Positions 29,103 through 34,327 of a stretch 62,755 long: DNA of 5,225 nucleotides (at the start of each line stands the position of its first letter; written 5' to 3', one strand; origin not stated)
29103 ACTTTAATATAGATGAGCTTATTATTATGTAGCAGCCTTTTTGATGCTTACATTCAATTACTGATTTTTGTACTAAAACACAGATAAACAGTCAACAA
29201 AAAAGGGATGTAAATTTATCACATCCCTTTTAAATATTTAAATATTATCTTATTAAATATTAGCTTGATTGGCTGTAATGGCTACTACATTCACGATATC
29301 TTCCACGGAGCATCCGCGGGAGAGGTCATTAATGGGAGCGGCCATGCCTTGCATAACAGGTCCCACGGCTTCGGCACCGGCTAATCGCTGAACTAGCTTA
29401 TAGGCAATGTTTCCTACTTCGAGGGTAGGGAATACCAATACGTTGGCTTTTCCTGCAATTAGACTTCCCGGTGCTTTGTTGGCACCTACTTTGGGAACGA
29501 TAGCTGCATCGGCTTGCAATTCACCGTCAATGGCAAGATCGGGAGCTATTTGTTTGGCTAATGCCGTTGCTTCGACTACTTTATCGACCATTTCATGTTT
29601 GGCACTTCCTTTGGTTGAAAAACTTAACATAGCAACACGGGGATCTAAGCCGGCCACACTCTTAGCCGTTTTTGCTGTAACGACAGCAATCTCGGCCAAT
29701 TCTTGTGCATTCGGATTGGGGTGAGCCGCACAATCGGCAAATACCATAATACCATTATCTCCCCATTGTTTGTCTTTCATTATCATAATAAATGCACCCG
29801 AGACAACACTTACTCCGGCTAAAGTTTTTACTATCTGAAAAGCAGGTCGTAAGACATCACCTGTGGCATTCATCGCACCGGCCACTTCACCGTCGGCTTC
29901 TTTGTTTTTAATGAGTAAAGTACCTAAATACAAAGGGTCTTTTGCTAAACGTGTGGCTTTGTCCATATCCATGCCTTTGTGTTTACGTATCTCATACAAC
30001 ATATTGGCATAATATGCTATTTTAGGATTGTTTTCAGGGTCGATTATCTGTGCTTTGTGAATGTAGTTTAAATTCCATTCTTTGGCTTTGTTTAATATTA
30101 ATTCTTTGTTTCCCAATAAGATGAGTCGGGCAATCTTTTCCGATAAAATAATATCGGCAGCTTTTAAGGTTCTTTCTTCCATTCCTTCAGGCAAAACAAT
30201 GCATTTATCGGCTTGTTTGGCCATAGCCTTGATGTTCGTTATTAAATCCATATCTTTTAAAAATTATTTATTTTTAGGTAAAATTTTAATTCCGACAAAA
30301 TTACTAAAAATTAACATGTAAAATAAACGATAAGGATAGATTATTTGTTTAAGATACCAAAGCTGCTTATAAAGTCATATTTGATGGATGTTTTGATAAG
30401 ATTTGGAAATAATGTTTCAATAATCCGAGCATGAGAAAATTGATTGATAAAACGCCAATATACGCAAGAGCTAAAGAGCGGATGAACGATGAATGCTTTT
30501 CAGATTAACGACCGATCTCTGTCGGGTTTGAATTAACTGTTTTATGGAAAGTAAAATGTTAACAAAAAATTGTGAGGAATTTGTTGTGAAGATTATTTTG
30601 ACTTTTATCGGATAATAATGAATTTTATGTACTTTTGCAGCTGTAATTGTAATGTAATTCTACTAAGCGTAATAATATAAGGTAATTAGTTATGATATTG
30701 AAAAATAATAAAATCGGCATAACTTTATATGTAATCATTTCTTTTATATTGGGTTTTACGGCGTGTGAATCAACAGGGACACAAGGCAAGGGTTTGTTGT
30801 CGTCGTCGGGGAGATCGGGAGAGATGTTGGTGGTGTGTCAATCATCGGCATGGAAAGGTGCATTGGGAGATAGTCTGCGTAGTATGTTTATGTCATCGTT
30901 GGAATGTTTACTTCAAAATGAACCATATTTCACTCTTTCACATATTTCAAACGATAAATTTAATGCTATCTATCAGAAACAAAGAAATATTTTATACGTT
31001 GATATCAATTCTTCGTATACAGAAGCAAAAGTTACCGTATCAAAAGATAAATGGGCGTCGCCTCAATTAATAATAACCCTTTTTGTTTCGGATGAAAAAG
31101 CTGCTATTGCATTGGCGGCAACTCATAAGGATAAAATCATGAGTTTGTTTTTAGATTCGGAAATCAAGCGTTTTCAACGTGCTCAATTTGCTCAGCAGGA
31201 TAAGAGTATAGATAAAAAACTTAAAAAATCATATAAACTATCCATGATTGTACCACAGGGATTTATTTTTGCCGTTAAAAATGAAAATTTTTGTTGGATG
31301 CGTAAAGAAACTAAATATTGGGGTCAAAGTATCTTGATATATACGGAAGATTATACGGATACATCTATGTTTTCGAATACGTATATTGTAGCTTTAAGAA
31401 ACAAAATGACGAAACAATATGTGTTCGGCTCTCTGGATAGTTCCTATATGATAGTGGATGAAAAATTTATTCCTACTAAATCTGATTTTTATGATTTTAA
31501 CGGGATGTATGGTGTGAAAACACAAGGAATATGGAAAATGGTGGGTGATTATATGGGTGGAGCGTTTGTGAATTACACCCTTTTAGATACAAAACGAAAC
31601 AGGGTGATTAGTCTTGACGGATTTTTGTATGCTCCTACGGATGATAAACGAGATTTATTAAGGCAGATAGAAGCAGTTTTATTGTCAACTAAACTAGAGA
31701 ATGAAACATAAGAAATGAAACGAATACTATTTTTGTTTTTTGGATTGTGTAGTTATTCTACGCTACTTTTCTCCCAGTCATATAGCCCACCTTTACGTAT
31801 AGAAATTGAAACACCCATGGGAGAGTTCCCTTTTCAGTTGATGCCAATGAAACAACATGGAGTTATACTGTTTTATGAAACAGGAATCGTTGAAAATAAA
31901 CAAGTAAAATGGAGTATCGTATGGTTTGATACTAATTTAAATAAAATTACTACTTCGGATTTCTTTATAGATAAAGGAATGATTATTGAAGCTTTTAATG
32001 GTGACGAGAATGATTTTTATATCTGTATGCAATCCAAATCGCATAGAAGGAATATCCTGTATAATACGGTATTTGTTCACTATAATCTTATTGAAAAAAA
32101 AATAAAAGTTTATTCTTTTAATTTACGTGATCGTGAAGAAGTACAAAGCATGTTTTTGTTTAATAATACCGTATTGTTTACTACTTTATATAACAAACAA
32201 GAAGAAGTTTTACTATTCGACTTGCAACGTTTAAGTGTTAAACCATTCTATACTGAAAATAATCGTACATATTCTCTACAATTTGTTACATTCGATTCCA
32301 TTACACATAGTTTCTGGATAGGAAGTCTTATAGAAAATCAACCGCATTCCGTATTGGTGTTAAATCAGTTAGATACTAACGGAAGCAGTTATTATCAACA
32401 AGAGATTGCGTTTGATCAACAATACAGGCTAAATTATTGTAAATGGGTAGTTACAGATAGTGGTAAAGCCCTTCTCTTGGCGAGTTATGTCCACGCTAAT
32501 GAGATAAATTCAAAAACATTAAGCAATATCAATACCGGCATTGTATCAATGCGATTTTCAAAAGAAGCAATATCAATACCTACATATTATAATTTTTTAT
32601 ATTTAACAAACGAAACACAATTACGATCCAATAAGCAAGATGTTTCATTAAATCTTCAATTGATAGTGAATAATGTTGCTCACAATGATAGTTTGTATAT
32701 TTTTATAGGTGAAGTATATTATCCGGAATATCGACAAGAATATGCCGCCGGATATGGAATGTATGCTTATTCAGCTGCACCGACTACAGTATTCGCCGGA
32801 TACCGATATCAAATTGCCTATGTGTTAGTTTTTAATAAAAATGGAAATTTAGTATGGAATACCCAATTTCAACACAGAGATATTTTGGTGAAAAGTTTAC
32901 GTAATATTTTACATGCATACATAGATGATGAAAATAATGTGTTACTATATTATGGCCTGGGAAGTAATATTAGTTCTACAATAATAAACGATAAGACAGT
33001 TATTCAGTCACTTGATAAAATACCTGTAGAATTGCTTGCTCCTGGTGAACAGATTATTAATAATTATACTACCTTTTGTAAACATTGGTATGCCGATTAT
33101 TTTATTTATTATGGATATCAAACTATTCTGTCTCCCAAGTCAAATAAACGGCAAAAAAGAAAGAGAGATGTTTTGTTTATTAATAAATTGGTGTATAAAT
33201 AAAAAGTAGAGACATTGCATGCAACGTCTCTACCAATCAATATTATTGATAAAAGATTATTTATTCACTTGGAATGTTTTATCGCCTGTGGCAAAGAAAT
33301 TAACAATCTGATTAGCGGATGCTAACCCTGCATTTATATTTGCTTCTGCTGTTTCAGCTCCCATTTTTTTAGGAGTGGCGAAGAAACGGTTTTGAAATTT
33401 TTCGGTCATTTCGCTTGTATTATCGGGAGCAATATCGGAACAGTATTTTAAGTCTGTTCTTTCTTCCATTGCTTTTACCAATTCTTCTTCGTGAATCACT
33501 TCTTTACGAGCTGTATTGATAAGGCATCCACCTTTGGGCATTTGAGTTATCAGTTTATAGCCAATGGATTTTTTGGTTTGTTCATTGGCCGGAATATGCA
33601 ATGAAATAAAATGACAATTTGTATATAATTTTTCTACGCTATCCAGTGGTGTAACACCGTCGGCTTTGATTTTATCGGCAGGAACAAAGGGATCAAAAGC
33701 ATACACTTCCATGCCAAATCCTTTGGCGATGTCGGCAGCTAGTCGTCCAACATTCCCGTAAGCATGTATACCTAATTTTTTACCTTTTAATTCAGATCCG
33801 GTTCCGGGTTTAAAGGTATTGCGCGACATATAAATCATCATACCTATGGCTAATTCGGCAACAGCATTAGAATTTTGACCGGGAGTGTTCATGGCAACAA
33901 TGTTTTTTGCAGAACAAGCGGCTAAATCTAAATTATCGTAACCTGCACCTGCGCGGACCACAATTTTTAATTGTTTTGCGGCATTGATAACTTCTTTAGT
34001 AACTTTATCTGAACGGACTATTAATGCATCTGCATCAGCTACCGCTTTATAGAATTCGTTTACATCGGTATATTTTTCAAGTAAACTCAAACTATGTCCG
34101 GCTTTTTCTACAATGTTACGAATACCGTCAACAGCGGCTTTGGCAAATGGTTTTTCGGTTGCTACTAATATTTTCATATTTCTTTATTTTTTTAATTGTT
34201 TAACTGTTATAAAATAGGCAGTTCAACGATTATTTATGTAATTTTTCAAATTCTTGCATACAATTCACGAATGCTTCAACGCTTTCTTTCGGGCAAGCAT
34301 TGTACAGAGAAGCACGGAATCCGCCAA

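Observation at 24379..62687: Three giant mosaic T9SS-cargo paralogs built from one shared set of domains, with no recognisable catalytic domain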

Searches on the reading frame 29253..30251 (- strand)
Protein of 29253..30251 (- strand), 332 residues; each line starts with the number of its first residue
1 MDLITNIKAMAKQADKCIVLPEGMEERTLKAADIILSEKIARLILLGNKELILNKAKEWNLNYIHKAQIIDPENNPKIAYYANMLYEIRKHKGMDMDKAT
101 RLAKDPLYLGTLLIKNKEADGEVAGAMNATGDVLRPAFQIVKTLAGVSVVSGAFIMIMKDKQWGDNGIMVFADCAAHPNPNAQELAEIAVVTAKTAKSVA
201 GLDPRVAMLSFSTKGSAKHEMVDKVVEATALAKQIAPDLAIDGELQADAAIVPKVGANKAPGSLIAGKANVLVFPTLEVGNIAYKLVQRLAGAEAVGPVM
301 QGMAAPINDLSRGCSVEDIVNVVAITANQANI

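Call 15: search_protein_families(library=pfam, proteins=[window:29253-30251:-], max_evalue=0.001)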
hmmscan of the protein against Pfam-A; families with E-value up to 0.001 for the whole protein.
window:29253-30251:- (332 aa): 1 family
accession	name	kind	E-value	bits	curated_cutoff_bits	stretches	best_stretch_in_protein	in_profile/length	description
PF01515.24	PTA_PTB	-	7.7e-120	400.5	24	1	3-327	2-319/319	Phosphate acetyl/butaryl transferase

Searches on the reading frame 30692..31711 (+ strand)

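Call 15: search_protein_families(library=pfam, proteins=[window:30692-31711:+], max_evalue=0.001)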
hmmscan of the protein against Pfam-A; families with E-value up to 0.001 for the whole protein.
window:30692-31711:+ (339 aa): 1 family
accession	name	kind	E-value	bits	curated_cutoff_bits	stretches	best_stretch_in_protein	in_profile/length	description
PF16125.10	DUF4837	-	8e-87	291.4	25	1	38-331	1-294/295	Domain of unknown function (DUF4837)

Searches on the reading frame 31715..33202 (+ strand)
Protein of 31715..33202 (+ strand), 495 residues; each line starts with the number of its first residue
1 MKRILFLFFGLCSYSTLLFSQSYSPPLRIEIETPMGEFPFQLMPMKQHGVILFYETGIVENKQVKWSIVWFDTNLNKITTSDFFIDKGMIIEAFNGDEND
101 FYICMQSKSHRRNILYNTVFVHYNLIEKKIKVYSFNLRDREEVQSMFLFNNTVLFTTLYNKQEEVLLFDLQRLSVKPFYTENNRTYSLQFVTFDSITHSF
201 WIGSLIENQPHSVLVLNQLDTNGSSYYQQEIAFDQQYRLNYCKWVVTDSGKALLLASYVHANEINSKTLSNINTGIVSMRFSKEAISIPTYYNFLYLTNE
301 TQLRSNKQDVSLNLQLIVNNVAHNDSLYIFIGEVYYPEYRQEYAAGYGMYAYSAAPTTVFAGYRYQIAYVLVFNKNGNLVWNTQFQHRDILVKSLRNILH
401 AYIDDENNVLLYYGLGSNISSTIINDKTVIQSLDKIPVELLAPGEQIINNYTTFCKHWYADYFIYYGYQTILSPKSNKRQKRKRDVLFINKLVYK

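Call 15: search_protein_families(library=pfam, proteins=[window:31715-33202:+], max_evalue=0.001)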
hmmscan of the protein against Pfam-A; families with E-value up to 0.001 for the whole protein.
window:31715-33202:+ (495 aa): 0 families

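Call 74: search_protein_families(library=ncbifam, proteins=[window:31715-33202:+], max_evalue=0.01)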
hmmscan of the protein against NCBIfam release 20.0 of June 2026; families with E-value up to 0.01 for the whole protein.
window:31715-33202:+ (495 aa): 0 families

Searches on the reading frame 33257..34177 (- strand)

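Call 15: search_protein_families(library=pfam, proteins=[window:33257-34177:-], max_evalue=0.001)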
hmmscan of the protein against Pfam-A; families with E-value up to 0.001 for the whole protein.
window:33257-34177:- (306 aa): 3 families
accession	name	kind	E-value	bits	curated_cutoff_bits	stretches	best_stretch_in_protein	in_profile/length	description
PF02826.25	2-Hacid_dh_C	-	5.6e-31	107.7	25.1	1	124-253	28-157/178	D-isomer specific 2-hydroxyacid dehydrogenase, NAD binding domain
PF00389.36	2-Hacid_dh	-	4.3e-28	98.1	24.6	1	37-305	28-134/134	D-isomer specific 2-hydroxyacid dehydrogenase, catalytic domain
PF03446.21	NAD_binding_2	-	3e-05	24.5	21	1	141-240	8-110/161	NAD binding domain of 6-phosphogluconate dehydrogenase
